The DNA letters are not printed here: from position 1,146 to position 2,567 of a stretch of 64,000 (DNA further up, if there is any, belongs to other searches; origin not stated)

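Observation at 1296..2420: Intact Rnl2-family RNA ligase encoded in a eukaryotic nuclear locus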

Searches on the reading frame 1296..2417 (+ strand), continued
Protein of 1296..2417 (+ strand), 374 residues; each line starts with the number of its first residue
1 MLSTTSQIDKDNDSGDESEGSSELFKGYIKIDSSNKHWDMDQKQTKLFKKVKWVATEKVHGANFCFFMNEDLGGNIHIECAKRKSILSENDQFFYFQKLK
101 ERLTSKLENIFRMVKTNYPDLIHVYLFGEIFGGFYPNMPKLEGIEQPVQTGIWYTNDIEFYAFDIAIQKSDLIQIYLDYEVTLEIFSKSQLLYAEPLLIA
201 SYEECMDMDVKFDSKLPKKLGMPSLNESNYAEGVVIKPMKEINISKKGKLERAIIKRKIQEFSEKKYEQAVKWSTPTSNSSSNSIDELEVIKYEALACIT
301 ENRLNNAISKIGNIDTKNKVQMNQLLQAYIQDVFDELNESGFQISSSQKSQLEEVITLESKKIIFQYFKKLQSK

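Call 52: find_encoding_contigs(protein=P0029, flank=5000, max_places=1)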
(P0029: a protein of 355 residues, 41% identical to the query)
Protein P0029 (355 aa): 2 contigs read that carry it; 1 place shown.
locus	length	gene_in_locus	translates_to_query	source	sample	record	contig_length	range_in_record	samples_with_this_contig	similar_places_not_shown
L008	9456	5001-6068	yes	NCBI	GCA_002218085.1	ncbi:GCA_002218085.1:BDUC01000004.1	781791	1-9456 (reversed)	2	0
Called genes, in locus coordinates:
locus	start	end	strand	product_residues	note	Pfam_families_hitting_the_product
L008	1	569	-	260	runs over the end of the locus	PF00005:ABC_tran, PF13304:AAA_21 (faint), PF12399:BCA_ABC_TP_C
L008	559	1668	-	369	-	PF02653:BPD_transp_2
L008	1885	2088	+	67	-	-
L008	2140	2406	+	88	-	-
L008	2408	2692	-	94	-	-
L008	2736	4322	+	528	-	PF00342:PGI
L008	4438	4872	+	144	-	-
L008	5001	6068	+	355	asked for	PF09414:RNA_ligase, PF18043:T4_Rnl2_C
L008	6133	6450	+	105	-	-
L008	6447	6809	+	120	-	-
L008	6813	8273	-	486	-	PF08819:DUF1802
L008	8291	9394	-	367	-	-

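Call 53: find_encoding_contigs(protein=P0120, flank=5000, max_places=1)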
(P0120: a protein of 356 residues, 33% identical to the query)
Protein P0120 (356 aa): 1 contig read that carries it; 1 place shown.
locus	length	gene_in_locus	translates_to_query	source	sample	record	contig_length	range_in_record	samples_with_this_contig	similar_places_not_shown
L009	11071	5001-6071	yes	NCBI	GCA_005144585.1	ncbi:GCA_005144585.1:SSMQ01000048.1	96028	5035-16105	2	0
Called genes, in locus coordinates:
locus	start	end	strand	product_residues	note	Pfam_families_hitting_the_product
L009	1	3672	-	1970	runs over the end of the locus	PF00069:Pkinase, PF07714:PK_Tyr_Ser-Thr, PF13191:AAA_16, PF01590:GAF, PF13185:GAF_2, PF13492:GAF_3, PF00512:HisKA, PF02518:HATPase_c, +3 more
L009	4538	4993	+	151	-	-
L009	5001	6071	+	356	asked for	PF09414:RNA_ligase, PF18043:T4_Rnl2_C (faint)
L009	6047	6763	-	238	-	PF00023:Ank (faint), PF12796:Ank_2 (faint), PF13606:Ank_3 (faint), PF13637:Ank_4 (faint)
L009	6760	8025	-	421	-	PF05488:PAAR_motif, PF26363:Phospholipase-like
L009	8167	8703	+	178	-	PF00581:Rhodanese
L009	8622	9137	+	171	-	PF07291:MauE, PF07681:DoxX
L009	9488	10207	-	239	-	-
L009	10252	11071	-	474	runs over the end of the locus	PF01546:Peptidase_M20, PF07687:M20_dimer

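Call 54: find_encoding_contigs(protein=P0116, flank=5000, max_places=1)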
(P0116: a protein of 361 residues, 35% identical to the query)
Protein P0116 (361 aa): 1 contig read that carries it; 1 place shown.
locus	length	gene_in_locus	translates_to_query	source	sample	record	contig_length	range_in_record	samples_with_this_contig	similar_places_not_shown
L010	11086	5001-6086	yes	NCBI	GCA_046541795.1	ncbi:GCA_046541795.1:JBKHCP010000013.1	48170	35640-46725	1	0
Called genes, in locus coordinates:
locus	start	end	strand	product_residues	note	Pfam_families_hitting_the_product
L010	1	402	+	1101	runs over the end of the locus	PF03704:BTAD, PF13176:TPR_7 (faint), PF13191:AAA_16, PF13401:AAA_22 (weak), PF25873:WHD_MalT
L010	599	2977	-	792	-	PF10070:DabA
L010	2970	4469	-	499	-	PF00662:Proton_antipo_N (weak), PF00361:Proton_antipo_M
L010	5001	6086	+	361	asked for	PF09414:RNA_ligase, PF18043:T4_Rnl2_C (weak)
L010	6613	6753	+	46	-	-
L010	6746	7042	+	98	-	-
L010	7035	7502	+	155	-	PF01850:PIN (weak), PF13470:PIN_3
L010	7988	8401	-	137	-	-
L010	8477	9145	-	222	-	PF01135:PCMT, PF01596:Methyltransf_3, PF13578:Methyltransf_24, PF13649:Methyltransf_25 (weak)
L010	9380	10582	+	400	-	PF00195:Chal_sti_synt_N, PF08392:FAE1_CUT1_RppA, PF08545:ACP_syn_III (weak), PF02797:Chal_sti_synt_C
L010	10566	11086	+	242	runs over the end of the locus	PF13489:Methyltransf_23 (weak), PF08241:Methyltransf_11, PF08242:Methyltransf_12 (weak), PF13649:Methyltransf_25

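Call 55: find_encoding_contigs(protein=P0048, flank=5000, max_places=1)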
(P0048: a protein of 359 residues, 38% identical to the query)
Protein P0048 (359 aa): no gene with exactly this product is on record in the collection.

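Call 57: search_protein_families(library=pfam, proteins=[L008:4438-4869:+, L009:4538-4990:+, L008:6133-6447:+, L008:6447-6806:+], max_evalue=0.1)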
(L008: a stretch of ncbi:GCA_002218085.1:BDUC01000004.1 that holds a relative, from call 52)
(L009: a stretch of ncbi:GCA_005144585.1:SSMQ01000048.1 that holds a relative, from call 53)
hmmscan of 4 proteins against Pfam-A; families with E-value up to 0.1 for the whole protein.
L008:4438-4869:+ (144 aa): 4 families
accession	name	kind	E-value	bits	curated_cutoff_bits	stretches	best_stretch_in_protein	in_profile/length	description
PF14667.12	Polysacc_synt_C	-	0.008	16.7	28.7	1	34-104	24-95/111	Polysaccharide biosynthesis C-terminal domain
PF06560.17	GPI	-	0.01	15.6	20.7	0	79-121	115-156/182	Glucose-6-phosphate isomerase (GPI)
PF05523.17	FdtA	-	0.019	15.2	23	1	46-120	50-120/131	WxcM-like, C-terminal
PF07883.17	Cupin_2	-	0.067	13.4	27.2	0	83-106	45-68/70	Cupin domain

L009:4538-4990:+ (151 aa): 0 families

L008:6133-6447:+ (105 aa): 0 families

L008:6447-6806:+ (120 aa): 2 families
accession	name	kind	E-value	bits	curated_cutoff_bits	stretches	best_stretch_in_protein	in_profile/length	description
PF13975.11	gag-asp_proteas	-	0.0041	18.1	28.2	1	27-104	9-91/92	gag-polyprotein putative aspartyl protease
PF13650.11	Asp_protease_2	-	0.016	16.3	24.3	1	26-67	8-51/90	Aspartyl protease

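Call 58: search_protein_families(library=padloc, proteins=[window:1296-2417:+], max_evalue=0.01)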
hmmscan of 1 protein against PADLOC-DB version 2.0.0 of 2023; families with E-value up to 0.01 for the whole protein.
window:1296-2417:+ (374 aa): 0 families

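Call 59: search_protein_families(library=phrogs, proteins=[window:1296-2417:+], max_evalue=0.001)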
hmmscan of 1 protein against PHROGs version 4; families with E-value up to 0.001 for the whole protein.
window:1296-2417:+ (374 aa): 2 families
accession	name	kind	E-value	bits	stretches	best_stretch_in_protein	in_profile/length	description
phrog_548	-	DNA, RNA and nucleotide metabolism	1.7e-44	153.4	1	25-364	3-331/341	RNA ligase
phrog_27723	-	DNA, RNA and nucleotide metabolism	0.00018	22.5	1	296-349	12-63/88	RNA ligase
